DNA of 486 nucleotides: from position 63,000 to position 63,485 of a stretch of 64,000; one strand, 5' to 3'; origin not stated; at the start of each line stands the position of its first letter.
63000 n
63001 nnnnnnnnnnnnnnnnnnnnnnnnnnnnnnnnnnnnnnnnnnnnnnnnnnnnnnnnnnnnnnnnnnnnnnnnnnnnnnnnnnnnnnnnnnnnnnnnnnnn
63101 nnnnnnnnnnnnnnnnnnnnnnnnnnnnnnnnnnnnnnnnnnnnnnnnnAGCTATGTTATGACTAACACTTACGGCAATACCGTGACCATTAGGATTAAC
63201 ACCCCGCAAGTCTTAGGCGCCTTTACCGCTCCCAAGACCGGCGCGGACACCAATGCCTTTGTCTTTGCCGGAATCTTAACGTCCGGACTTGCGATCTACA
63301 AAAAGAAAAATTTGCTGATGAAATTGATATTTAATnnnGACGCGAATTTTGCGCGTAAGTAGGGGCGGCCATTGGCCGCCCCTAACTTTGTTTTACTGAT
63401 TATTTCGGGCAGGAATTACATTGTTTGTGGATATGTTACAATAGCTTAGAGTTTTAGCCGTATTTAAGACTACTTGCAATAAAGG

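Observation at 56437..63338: A sortase paired with a 1472-aa repeat-rich surface protein ending in TAPKTG, a hydrophobic stretch and KKKN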

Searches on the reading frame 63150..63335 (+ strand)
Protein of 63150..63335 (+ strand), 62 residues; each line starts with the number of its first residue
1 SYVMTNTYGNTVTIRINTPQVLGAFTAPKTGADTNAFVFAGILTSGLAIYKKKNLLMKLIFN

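Call 13: search_protein_families(library=ncbifam, proteins=[window:63150-63335:+], max_evalue=10)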
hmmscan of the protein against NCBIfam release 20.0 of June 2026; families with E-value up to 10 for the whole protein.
seq(62 aa): 1 family
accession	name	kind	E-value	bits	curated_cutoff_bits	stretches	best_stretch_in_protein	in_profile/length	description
TIGR01167.1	LPXTG_anchor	domain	0.00014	22.4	15.9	1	28-53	3-33/34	LPXTG cell wall anchor domain-containing protein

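Call 14: search_protein_families(library=pfam, proteins=[window:63150-63335:+], max_evalue=10)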
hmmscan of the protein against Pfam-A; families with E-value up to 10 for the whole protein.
seq(62 aa): 1 family
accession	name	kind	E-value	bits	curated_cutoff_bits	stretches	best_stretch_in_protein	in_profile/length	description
PF00746.26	Gram_pos_anchor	-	0.0014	19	20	1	28-53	10-38/43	LPXTG cell wall anchor motif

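Call 35: find_homologous_proteins(query=A3, max_evalue=0.001)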
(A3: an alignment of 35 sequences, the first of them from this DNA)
Query A3 (35 sequences) (55 aa, profile of the alignment): 7 proteins with E <= 0.001 among 1439 candidates.
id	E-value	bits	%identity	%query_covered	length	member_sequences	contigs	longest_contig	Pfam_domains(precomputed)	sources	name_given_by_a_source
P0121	4.6e-22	95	67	100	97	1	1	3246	-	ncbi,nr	ncbi:MAG TPA: LPXTG cell wall anchor domain-containing protein, partial [Candidatus Limnocylindria b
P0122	5.6e-21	92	60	100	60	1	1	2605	-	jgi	jgi:hypothetical protein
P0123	2.8e-9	54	51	96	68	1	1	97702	-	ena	-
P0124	1.3e-8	52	46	96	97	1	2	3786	-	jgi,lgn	jgi:LPXTG-motif cell wall-anchored protein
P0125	2.4e-6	45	54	65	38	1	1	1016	-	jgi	jgi:LPXTG-motif cell wall-anchored protein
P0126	3.1e-6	45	40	100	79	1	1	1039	-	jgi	jgi:LPXTG-motif cell wall-anchored protein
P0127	4.2e-6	44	47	98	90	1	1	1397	-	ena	-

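Call 62: search_protein_representatives(protein=window:63171-63335:+)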
Query: 55 residues. Proteins with E-value up to 0.001 (for the whole library): 66; up to 1e-10: 39; up to 1e-30: 0. The best 66 are listed.
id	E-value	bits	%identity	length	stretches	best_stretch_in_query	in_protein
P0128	1.3e-23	96.8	89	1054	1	1-55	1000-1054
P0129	1.2e-21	90.7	84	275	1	1-55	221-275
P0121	1.3e-16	75.0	67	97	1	1-55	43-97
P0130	1.5e-16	74.9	70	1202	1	1-54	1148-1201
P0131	2.0e-15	71.4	73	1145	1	1-55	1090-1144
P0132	5.1e-15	70.1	71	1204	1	1-55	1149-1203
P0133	2.1e-14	68.3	70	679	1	1-55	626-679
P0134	3.3e-14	67.6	64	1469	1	1-55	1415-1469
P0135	4.1e-14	67.3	67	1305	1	1-54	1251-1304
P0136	4.1e-14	67.3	63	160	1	1-54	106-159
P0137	5.4e-14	67.0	63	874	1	1-54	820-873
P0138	7.7e-14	66.5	70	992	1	1-54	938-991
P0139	8.6e-14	66.3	67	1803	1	1-54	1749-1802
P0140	1.0e-13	66.1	64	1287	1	1-55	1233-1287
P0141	1.8e-13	65.3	64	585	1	1-53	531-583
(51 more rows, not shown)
